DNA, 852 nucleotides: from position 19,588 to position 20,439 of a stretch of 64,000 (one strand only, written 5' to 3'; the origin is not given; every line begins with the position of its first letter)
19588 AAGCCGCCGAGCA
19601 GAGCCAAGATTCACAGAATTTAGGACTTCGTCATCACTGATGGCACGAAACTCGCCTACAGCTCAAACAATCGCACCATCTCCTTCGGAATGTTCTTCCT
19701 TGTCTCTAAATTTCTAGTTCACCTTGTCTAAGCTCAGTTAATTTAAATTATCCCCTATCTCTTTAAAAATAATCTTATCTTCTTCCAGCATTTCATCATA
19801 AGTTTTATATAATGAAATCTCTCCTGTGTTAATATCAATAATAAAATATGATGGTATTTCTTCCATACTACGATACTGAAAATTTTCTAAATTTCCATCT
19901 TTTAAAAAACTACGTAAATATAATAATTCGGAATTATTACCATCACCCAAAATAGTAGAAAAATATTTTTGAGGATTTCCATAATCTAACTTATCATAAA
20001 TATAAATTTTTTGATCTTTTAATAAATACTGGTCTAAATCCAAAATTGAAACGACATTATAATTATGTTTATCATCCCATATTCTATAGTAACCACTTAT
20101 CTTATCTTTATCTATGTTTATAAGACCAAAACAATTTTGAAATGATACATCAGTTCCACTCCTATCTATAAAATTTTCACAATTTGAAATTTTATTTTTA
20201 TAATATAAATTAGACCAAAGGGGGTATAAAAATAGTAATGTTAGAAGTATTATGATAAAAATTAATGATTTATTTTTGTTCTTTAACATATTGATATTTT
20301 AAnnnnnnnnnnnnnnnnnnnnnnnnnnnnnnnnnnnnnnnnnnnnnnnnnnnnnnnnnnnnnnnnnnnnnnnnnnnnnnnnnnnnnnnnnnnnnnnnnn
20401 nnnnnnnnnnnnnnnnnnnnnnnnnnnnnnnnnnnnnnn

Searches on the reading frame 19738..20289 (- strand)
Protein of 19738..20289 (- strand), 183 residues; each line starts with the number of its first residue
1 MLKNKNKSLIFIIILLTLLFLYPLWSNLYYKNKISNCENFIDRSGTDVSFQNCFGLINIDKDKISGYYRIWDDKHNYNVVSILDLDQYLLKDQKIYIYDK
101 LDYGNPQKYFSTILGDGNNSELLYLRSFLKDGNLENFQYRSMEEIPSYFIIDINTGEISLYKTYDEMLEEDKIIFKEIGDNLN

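Call 6: search_protein_families(library=pfam, proteins=[window:19738-20289:-], max_evalue=0.01)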
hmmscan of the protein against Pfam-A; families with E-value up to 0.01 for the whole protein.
window:19738-20289:- (183 aa): 0 families

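Call 7: search_protein_families(library=ncbifam, proteins=[window:19738-20289:-], max_evalue=0.01)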
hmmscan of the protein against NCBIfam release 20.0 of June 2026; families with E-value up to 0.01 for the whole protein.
window:19738-20289:- (183 aa): 0 families

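Call 8: search_protein_families(library=pfam, proteins=[window:19738-20289:-], max_evalue=10)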
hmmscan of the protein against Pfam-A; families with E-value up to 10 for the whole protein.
window:19738-20289:- (183 aa): 2 families
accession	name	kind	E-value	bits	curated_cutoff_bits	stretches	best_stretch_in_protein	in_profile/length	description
PF06667.17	PspB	-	0.054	14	25.6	1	9-36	4-31/73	Phage shock protein B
PF25374.1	Cadherin_FAT4_N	-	0.07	13.9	35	1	135-165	26-55/85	FAT4-like, N-terminal cadherin-like domain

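Call 13: find_homologous_proteins(query=window:19738-20289:-, max_evalue=0.01)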
Query window:19738-20289:- (183 aa): 1 proteins with E <= 0.01 among 233 candidates.
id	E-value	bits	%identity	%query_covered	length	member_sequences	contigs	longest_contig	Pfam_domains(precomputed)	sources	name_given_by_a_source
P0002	8.0e-87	308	100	78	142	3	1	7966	-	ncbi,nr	ncbi:hypothetical protein HN859_04470, partial [Candidatus Parcubacteria bacterium]|nr:hypothetical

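Call 75: list_cluster_members(proteins=[L001:10722-11243:+, L004:14122-14658:+, L006:14790-15323:+, L007:11188-11736:+, L008:12616-13131:+, window:19738-20289:-, window:27951-28523:-, window:28526-29668:-, P0020, P0040])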
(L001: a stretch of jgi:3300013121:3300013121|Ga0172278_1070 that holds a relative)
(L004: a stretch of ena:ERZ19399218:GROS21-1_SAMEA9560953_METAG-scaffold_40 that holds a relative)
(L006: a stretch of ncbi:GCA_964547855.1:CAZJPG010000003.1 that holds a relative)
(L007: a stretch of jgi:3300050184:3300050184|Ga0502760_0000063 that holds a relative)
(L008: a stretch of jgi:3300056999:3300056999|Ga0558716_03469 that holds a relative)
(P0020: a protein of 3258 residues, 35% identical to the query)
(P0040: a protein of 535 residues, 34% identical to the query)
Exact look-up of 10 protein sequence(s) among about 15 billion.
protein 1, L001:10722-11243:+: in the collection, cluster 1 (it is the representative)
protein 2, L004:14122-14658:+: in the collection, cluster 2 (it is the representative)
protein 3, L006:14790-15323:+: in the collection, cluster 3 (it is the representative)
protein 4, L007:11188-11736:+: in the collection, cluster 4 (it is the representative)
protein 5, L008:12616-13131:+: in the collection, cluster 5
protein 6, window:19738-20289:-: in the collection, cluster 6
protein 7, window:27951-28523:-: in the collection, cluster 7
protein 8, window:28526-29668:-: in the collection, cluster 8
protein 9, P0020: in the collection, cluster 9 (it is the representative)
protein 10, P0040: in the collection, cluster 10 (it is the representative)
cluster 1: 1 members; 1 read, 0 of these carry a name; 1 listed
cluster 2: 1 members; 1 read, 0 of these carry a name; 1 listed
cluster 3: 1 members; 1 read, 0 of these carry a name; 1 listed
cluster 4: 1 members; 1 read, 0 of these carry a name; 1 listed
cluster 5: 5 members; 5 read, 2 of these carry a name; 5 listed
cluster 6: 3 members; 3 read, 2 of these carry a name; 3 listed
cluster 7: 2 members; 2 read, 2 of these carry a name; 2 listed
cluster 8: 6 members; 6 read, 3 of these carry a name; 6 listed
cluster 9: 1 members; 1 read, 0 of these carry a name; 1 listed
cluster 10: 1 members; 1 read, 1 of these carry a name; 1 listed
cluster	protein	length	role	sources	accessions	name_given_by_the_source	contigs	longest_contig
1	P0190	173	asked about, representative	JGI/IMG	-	-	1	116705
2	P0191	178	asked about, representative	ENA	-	-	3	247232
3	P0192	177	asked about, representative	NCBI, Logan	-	-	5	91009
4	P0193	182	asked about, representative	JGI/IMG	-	-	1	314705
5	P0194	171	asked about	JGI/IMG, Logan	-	hypothetical protein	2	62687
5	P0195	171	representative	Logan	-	-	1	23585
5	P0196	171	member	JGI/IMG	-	hypothetical protein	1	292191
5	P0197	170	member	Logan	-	-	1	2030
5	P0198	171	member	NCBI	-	-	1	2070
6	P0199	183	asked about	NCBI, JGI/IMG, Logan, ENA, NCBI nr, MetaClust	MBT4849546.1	hypothetical protein HON36_01700 [Candidatus Parcubacteria bacterium] | hypothetical protein | hypothetical protein [Candidatus Parcubacteria bacterium]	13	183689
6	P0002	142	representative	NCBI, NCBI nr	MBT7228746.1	hypothetical protein HN859_04470, partial [Candidatus Parcubacteria bacterium] | hypothetical protein [Candidatus Parcubacteria bacterium]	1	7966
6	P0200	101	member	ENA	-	-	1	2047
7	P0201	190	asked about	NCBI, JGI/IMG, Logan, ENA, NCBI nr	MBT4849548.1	hypothetical protein HON36_01710 [Candidatus Parcubacteria bacterium] | uncharacterized protein (DUF2164 family) | hypothetical protein [Candidatus Parcubacteria bacterium]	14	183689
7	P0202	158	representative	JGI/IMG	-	uncharacterized protein (DUF2164 family)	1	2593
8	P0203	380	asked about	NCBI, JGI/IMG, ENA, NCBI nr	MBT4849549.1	hypothetical protein HON36_01715 [Candidatus Parcubacteria bacterium] | RHS repeat-associated protein | hypothetical protein [Candidatus Parcubacteria bacterium]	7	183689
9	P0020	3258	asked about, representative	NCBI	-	-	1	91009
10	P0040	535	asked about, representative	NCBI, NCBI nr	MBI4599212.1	hypothetical protein HY734_03400 [Candidatus Uhrbacteria bacterium] | hypothetical protein [Candidatus Uhrbacteria bacterium]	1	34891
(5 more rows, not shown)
